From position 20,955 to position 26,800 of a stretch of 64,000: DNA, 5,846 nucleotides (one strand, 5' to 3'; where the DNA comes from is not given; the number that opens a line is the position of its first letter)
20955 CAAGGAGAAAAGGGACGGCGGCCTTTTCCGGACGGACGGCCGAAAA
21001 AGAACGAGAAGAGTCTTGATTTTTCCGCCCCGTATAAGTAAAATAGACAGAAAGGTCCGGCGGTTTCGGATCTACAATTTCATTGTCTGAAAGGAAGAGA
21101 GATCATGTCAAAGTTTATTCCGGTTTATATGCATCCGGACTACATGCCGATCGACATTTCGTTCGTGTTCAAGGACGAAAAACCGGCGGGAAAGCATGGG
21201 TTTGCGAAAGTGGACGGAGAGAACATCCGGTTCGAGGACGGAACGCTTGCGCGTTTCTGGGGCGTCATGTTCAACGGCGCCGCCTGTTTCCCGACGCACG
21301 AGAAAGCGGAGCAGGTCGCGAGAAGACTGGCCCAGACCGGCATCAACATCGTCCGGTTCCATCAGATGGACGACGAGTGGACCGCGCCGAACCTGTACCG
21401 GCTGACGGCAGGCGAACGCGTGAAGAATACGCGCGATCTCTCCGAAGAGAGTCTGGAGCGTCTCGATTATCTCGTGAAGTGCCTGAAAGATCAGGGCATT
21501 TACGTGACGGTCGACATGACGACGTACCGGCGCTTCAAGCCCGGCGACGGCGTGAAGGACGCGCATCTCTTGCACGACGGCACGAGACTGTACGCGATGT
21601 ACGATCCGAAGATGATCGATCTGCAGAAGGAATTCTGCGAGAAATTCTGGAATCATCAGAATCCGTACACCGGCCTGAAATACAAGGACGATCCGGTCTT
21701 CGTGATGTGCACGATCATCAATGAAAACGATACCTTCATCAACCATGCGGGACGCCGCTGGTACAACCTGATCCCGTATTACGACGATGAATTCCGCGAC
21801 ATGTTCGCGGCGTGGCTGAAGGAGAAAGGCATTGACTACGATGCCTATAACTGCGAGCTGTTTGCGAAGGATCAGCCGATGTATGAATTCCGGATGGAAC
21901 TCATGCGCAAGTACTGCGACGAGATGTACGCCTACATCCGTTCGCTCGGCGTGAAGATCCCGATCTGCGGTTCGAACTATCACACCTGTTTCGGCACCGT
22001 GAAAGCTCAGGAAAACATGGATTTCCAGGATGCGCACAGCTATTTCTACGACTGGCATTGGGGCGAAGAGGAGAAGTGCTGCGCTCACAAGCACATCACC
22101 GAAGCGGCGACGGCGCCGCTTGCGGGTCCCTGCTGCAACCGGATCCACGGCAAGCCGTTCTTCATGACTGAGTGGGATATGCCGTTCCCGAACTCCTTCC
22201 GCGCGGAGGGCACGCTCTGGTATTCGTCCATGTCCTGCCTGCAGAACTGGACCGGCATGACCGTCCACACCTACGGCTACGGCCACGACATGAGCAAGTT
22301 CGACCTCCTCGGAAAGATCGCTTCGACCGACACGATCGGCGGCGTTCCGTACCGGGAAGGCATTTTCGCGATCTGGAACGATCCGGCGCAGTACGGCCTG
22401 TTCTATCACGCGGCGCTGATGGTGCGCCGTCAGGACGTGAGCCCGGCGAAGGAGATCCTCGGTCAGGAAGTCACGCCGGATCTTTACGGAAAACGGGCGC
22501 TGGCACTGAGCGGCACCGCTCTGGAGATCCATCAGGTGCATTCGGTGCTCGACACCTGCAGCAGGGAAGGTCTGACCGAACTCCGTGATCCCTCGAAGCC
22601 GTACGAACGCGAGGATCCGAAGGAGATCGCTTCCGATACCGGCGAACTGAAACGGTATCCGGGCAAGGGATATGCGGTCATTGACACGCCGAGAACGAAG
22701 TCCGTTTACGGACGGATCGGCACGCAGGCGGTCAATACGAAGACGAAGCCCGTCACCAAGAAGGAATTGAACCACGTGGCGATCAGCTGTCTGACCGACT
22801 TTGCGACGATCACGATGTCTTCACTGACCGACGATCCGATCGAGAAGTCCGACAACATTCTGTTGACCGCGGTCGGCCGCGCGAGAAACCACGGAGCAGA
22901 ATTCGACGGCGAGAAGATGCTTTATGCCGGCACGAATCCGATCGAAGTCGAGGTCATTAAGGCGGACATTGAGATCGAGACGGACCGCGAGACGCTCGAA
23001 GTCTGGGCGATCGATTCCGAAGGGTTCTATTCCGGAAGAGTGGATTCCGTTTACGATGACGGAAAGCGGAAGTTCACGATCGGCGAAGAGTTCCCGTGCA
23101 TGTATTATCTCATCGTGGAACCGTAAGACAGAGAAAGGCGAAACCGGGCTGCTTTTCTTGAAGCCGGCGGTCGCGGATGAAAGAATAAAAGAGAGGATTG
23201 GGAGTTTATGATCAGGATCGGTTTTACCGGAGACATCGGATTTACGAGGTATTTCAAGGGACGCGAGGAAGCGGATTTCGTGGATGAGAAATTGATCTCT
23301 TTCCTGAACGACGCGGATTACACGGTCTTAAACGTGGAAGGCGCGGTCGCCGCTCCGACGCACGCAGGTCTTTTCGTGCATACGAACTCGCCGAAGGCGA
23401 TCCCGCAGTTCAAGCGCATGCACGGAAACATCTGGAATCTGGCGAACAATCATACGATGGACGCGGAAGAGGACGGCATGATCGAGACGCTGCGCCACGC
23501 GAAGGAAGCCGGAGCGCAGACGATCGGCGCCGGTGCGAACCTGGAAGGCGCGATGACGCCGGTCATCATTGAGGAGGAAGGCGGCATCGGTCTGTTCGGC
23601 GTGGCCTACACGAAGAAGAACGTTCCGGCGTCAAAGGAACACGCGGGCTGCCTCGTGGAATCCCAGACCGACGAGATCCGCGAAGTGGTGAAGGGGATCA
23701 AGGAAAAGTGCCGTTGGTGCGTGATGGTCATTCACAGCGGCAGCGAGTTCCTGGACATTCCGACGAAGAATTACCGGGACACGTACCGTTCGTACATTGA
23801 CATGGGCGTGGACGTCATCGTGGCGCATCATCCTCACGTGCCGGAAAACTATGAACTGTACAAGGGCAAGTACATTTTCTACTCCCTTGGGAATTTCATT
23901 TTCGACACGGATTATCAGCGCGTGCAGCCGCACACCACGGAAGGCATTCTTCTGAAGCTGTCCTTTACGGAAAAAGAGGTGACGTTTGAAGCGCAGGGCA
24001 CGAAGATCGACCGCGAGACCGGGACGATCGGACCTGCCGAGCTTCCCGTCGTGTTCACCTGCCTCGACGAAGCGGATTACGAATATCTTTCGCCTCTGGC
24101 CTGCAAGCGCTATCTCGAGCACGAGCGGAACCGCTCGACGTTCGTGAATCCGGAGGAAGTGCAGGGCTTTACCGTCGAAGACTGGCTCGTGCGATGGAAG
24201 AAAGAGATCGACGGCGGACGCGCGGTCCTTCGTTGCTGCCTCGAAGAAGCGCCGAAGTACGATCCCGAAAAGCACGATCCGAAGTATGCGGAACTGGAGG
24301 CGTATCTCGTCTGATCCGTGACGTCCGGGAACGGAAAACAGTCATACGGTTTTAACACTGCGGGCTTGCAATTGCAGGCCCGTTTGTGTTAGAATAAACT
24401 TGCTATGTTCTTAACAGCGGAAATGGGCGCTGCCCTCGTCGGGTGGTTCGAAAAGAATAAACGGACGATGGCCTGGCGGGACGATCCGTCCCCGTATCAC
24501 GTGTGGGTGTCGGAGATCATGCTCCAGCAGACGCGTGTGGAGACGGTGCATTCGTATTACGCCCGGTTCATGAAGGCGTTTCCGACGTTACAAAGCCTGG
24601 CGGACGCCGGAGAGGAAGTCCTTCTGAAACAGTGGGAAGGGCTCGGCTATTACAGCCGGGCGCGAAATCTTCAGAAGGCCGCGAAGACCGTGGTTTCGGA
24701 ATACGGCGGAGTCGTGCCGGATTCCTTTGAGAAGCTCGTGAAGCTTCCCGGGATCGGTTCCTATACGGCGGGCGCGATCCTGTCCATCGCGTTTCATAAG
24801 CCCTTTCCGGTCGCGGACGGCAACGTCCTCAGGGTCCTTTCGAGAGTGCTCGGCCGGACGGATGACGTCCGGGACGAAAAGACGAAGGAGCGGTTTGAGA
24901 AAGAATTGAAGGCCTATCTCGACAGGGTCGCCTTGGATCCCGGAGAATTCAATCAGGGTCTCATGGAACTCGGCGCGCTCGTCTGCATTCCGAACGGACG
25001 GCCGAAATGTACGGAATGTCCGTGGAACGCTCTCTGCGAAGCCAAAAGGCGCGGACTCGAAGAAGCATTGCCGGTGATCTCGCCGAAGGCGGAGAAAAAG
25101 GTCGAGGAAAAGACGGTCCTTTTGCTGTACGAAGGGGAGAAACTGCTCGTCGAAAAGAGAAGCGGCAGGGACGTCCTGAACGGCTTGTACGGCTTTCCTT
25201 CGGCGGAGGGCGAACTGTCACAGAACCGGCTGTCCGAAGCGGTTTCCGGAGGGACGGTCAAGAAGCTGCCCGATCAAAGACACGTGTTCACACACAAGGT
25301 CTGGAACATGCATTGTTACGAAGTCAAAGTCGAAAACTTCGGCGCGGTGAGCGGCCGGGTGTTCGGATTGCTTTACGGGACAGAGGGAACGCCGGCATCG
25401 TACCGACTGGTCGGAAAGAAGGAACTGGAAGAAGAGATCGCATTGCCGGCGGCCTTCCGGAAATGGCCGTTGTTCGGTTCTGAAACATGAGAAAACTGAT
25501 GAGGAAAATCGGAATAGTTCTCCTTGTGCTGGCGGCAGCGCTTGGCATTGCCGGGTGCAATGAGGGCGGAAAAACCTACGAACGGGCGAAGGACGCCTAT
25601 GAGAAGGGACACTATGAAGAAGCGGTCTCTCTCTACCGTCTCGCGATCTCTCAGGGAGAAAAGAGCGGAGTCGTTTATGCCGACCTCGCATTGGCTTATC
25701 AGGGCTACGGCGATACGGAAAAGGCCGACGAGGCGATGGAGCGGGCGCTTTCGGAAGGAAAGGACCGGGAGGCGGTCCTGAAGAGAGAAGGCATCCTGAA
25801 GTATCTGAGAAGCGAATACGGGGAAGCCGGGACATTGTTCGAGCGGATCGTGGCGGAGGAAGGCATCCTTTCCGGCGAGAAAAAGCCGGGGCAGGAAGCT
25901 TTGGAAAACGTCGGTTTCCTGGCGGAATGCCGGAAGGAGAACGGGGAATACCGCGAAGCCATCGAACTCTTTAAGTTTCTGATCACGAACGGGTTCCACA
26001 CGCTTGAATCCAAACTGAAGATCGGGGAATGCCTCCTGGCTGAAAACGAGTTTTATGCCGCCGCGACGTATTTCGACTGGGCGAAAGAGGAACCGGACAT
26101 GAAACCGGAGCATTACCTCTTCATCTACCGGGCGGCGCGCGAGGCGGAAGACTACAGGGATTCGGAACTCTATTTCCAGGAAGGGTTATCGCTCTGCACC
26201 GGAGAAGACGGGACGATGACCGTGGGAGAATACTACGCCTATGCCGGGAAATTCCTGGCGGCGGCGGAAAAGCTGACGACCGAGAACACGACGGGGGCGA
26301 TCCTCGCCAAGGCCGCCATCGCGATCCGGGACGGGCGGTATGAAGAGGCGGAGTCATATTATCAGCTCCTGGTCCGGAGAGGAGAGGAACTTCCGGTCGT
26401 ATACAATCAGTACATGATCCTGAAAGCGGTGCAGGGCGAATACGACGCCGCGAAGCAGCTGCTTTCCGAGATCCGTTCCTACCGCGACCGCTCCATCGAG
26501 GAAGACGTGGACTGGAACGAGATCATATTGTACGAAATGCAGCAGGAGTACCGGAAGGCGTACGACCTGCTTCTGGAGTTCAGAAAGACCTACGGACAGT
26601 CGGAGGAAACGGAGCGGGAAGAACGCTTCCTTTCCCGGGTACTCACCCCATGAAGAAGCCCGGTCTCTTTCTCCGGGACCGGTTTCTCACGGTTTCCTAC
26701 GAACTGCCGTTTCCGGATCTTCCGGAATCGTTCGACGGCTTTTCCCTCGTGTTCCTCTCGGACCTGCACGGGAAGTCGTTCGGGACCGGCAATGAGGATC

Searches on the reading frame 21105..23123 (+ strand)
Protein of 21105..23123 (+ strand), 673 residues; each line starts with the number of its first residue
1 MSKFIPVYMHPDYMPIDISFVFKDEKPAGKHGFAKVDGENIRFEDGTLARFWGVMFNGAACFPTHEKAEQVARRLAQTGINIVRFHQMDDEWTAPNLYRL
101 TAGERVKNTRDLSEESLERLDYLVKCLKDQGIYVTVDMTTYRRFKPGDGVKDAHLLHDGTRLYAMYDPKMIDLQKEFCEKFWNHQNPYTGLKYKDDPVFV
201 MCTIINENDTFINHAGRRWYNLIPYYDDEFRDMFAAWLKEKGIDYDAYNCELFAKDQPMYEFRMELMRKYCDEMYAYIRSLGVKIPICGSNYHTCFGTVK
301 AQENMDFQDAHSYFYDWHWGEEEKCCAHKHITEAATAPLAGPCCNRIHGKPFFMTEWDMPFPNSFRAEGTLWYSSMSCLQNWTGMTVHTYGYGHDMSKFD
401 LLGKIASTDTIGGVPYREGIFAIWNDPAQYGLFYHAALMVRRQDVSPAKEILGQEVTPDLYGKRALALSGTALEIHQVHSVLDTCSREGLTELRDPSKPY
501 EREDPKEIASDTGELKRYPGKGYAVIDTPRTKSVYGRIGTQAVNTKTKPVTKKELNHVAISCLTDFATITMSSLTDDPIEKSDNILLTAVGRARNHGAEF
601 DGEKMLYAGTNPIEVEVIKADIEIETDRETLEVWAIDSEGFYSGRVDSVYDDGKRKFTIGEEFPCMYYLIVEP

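Call 12: search_protein_families(library=pfam, proteins=[window:21105-23123:+], max_evalue=0.001)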
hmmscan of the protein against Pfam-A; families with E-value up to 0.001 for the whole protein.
window:21105-23123:+ (673 aa): 1 family
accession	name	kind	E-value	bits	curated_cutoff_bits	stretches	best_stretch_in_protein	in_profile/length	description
PF00150.24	Cellulase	-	3.3e-06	27.2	23.5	1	66-210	21-132/272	Cellulase (glycosyl hydrolase family 5)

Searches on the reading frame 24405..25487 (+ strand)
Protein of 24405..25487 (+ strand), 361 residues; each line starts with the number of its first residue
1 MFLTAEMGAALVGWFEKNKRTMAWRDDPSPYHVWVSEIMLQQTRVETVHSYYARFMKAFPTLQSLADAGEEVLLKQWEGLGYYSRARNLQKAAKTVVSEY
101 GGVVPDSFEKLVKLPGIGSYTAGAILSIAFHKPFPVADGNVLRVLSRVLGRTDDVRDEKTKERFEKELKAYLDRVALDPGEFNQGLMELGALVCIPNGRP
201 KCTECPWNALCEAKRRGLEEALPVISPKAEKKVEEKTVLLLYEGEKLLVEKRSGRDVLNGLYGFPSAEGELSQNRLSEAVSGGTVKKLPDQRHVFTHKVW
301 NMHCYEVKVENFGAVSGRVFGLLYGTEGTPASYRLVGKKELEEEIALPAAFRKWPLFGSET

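Call 11: search_protein_families(library=pfam, proteins=[window:24405-25487:+], max_evalue=0.001)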
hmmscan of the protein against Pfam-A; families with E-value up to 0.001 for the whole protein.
window:24405-25487:+ (361 aa): 3 families
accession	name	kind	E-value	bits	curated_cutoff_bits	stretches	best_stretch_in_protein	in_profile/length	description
PF00730.31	HhH-GPD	-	2.9e-25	89.1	26.2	1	35-168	1-106/108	HhH-GPD superfamily base excision DNA repair protein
PF14815.12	NUDIX_4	-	5.7e-17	62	35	1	237-353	1-109/113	NUDIX domain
PF00633.29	HHH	-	1.9e-09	37.3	24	1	99-128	1-30/30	Helix-hairpin-helix motif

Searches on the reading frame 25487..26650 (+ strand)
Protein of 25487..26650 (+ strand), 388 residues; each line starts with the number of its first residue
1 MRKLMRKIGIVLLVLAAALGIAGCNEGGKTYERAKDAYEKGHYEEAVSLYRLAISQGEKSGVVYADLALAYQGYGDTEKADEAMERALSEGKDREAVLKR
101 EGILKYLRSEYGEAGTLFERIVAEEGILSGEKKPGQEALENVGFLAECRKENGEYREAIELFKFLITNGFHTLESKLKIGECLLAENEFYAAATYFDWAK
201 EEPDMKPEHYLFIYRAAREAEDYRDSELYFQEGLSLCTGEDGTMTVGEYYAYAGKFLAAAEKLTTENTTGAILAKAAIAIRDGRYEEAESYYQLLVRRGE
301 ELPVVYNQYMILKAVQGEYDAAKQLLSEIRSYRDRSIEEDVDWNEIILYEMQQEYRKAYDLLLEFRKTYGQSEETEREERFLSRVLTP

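Call 11: search_protein_families(library=pfam, proteins=[window:25487-26650:+], max_evalue=0.001)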
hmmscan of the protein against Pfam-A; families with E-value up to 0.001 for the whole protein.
window:25487-26650:+ (388 aa): 10 families
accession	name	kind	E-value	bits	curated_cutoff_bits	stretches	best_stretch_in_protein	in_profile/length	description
PF24575.1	TPR_Slam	-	4.3e-10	40.4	35.2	0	271-324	49-102/104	Surface lipoprotein assembly modifier, N-terminal TPR repeats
PF14559.12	TPR_19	-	9.8e-10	39.1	25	1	38-97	2-61/68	Tetratricopeptide repeat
PF13428.12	TPR_14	-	4.9e-08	33.3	23.5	0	64-100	4-40/44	Tetratricopeptide repeat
PF07719.23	TPR_2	-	3e-06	27.4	27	0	31-55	5-29/34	Tetratricopeptide repeat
PF01535.26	PPR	-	4.7e-06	26.9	25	0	281-299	12-30/31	PPR repeat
PF13176.12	TPR_7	-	7.2e-06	26.1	27.9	0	271-300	1-32/36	Tetratricopeptide repeat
PF13174.12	TPR_6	-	8.7e-06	26.5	26.3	0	145-167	6-28/33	Tetratricopeptide repeat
PF12895.13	ANAPC3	-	1.8e-05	25.4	27.2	0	152-213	2-63/82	Anaphase-promoting complex, cyclosome, subunit 3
PF13432.12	TPR_16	-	5.1e-05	24.1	32.7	0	151-197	9-55/65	Tetratricopeptide repeat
PF13424.12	TPR_12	-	6.1e-05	23.6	30.1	0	42-88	25-72/77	Tetratricopeptide repeat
